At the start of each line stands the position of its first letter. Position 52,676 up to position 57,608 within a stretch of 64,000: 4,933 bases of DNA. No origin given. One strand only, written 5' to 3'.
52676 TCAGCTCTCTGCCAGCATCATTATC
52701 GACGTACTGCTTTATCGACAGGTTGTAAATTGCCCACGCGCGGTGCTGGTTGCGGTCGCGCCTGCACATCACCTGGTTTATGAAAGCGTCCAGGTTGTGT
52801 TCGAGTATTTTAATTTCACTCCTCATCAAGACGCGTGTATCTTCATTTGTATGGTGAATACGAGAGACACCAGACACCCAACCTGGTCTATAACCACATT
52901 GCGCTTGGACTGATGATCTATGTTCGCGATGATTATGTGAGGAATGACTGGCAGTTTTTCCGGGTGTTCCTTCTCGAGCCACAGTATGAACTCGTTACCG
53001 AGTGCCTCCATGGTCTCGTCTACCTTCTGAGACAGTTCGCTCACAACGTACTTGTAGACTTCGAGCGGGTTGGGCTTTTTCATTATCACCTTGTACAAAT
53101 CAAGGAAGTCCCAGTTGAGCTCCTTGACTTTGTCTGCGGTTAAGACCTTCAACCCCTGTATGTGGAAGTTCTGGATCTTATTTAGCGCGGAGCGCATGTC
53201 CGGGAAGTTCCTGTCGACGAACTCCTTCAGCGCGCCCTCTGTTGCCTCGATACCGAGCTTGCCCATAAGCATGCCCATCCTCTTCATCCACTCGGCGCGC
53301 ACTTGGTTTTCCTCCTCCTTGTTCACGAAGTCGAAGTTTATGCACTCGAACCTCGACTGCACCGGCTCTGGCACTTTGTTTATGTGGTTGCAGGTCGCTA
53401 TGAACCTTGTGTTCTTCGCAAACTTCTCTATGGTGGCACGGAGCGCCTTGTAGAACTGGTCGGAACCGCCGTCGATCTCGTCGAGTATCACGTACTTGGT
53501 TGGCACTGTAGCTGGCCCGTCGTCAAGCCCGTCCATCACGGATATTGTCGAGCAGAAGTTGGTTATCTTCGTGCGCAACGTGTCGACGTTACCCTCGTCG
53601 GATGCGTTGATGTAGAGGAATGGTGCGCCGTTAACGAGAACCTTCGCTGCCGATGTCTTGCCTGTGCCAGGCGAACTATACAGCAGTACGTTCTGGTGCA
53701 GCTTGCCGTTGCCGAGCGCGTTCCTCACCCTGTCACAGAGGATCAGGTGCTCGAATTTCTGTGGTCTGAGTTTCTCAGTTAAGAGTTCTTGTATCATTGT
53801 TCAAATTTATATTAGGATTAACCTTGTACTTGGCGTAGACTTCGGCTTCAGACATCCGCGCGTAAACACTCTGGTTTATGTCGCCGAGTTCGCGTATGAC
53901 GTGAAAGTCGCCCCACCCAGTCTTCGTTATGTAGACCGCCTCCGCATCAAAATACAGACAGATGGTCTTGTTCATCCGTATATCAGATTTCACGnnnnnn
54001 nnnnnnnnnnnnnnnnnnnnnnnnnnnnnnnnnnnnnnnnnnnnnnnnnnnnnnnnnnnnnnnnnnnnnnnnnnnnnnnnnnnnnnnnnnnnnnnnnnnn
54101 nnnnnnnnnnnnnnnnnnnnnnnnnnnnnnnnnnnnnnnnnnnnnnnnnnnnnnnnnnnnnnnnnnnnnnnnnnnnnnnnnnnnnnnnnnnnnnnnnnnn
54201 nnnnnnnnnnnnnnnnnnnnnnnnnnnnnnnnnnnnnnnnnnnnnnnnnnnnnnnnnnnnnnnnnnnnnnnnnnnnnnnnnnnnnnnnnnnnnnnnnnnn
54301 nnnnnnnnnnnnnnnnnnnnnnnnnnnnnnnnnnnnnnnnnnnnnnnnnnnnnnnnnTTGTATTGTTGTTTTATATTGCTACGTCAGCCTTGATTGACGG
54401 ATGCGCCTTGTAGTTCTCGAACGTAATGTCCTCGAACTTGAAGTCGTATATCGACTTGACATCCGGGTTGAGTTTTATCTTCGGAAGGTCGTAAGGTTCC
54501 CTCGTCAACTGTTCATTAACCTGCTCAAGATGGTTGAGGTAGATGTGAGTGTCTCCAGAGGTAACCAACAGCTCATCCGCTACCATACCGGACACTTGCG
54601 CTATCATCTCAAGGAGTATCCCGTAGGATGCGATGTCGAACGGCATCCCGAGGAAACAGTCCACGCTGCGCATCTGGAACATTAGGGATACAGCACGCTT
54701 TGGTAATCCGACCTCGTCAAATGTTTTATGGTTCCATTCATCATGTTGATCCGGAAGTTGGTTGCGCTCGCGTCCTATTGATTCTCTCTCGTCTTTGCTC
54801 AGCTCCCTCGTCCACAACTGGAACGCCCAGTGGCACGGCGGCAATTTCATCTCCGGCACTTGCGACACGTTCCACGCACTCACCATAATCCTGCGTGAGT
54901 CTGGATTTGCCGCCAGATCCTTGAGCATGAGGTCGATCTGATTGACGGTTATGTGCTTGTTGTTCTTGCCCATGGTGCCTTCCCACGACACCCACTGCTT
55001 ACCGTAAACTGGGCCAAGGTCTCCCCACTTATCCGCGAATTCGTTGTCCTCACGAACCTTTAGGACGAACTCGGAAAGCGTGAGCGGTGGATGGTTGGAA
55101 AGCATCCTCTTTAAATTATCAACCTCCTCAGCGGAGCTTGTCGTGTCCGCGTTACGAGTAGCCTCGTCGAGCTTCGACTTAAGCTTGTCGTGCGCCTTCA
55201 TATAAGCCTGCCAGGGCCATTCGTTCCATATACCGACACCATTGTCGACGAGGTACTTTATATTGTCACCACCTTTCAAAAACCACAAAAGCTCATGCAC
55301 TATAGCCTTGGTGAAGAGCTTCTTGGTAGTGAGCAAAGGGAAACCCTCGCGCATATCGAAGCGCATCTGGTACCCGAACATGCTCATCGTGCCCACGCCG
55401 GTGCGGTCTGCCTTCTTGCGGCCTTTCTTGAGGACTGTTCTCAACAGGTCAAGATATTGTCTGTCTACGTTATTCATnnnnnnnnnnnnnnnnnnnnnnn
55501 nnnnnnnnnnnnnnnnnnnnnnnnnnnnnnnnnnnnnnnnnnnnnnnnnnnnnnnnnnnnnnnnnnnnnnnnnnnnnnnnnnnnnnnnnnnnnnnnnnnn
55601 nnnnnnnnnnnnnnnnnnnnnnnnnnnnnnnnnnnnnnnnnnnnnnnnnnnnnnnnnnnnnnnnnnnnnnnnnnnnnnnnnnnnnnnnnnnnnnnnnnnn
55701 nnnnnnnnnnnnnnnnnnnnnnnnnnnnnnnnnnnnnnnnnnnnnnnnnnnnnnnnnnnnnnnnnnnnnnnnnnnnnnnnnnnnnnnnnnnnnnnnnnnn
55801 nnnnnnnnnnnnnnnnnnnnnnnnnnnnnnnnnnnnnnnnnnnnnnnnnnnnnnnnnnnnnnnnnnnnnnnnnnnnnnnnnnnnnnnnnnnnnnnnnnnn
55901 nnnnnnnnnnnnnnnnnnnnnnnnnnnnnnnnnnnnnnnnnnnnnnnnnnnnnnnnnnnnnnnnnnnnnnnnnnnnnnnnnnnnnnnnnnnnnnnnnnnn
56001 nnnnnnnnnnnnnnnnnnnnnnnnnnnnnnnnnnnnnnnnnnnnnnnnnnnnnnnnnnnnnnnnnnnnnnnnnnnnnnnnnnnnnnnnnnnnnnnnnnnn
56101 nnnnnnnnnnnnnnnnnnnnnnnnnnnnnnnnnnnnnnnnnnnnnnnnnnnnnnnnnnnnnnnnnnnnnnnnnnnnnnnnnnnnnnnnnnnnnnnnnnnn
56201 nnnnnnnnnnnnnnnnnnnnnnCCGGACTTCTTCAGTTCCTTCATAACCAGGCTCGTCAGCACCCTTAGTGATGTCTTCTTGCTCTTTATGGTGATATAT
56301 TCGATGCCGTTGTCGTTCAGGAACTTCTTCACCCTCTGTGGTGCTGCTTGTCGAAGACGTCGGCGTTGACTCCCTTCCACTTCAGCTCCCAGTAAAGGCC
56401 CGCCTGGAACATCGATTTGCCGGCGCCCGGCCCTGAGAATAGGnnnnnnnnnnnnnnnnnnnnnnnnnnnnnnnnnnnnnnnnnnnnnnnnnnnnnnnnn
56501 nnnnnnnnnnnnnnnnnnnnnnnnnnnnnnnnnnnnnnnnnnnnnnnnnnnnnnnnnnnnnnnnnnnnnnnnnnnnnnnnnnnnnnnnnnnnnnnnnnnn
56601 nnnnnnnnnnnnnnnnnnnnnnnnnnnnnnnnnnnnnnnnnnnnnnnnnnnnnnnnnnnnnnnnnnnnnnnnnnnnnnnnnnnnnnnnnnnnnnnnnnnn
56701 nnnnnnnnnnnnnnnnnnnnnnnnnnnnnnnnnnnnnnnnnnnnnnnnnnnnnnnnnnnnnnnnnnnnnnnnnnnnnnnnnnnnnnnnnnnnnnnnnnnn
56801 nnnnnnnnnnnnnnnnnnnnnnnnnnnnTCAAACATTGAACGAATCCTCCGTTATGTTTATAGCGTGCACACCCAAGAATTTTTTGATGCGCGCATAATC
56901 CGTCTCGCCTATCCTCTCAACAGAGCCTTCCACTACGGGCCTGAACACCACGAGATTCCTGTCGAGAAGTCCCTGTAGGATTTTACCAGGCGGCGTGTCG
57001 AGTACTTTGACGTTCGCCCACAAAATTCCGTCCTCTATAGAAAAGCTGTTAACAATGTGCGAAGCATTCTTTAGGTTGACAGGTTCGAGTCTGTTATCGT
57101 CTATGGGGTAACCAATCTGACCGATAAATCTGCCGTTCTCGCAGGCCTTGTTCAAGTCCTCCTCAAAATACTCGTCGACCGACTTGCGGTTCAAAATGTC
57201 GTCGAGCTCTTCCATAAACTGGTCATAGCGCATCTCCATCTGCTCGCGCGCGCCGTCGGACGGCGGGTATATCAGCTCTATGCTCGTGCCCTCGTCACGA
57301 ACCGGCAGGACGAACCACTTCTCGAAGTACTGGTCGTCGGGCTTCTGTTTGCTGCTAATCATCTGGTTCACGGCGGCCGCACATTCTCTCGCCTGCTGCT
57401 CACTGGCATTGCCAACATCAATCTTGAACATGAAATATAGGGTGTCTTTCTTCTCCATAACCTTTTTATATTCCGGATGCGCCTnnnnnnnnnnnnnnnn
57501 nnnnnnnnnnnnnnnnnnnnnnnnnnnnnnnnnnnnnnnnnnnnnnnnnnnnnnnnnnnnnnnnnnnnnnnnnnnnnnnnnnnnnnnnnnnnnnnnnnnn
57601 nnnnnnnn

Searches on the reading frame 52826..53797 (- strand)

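Call 61: search_protein_families(library=phrogs, proteins=[window:52826-53797:-], max_evalue=0.001)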
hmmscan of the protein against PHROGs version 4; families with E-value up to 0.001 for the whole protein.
window:52826-53797:- (323 aa): 6 families
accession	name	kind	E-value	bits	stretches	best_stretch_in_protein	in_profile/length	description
phrog_168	-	DNA, RNA and nucleotide metabolism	4e-54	185.4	1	3-319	8-310/314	clamp loader of DNA polymerase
phrog_11838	-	DNA, RNA and nucleotide metabolism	8.1e-17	62.5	1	30-240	38-234/420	clamp loader of DNA polymerase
phrog_5846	-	DNA, RNA and nucleotide metabolism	6.7e-15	56.2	1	3-228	3-219/380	clamp loader of DNA polymerase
phrog_124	-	DNA, RNA and nucleotide metabolism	0.00027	21.4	0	34-75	43-79/382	Sak4-like ssDNA annealing protein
phrog_3757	-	unknown function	0.00058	20.4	0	12-64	102-158/367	-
phrog_9172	-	unknown function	0.00088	19.2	0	24-55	97-128/509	-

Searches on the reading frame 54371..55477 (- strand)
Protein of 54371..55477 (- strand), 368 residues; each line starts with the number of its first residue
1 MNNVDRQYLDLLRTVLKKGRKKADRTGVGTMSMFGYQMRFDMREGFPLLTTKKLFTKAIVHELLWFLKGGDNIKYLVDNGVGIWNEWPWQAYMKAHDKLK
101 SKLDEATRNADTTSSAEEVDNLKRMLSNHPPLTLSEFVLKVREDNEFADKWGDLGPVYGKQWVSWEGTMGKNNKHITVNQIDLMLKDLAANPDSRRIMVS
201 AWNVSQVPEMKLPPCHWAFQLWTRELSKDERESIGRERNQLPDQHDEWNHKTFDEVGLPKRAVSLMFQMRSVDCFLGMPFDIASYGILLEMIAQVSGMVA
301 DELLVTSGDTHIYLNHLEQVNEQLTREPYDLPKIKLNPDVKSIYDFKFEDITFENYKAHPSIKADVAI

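Call 12: search_protein_families(library=pfam, proteins=[window:54371-55477:-], max_evalue=0.001)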
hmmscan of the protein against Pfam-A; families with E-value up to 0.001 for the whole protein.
window:54371-55477:- (368 aa): 1 family
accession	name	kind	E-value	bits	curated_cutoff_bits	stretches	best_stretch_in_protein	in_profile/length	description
PF00303.24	Thymidylat_synt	-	1.2e-99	333.3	24.3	1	6-368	1-266/266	Thymidylate synthase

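Call 13: search_protein_families(library=phrogs, proteins=[window:54371-55477:-], max_evalue=0.00001)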
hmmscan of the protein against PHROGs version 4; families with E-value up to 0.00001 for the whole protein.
window:54371-55477:- (368 aa): 3 families
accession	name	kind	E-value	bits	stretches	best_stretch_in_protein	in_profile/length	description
phrog_160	-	DNA, RNA and nucleotide metabolism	1.2e-107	360.7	1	1-367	29-307/335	thymidylate synthase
phrog_5682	-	DNA, RNA and nucleotide metabolism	1.2e-45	156.4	2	263-368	101-209/209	thymidylate synthase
phrog_5131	-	DNA, RNA and nucleotide metabolism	7.4e-12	46.2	0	145-206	90-141/357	thymidylate synthase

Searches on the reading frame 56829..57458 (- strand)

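Call 77: search_protein_families(library=phrogs, proteins=[window:56829-57458:-], max_evalue=0.01)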
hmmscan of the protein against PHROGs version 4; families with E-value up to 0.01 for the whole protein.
window:56829-57458:- (209 aa): 1 family
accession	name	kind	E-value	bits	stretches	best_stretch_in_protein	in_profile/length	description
phrog_207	-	head and packaging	1.8e-06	28.2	1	104-169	73-135/519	head maturation protease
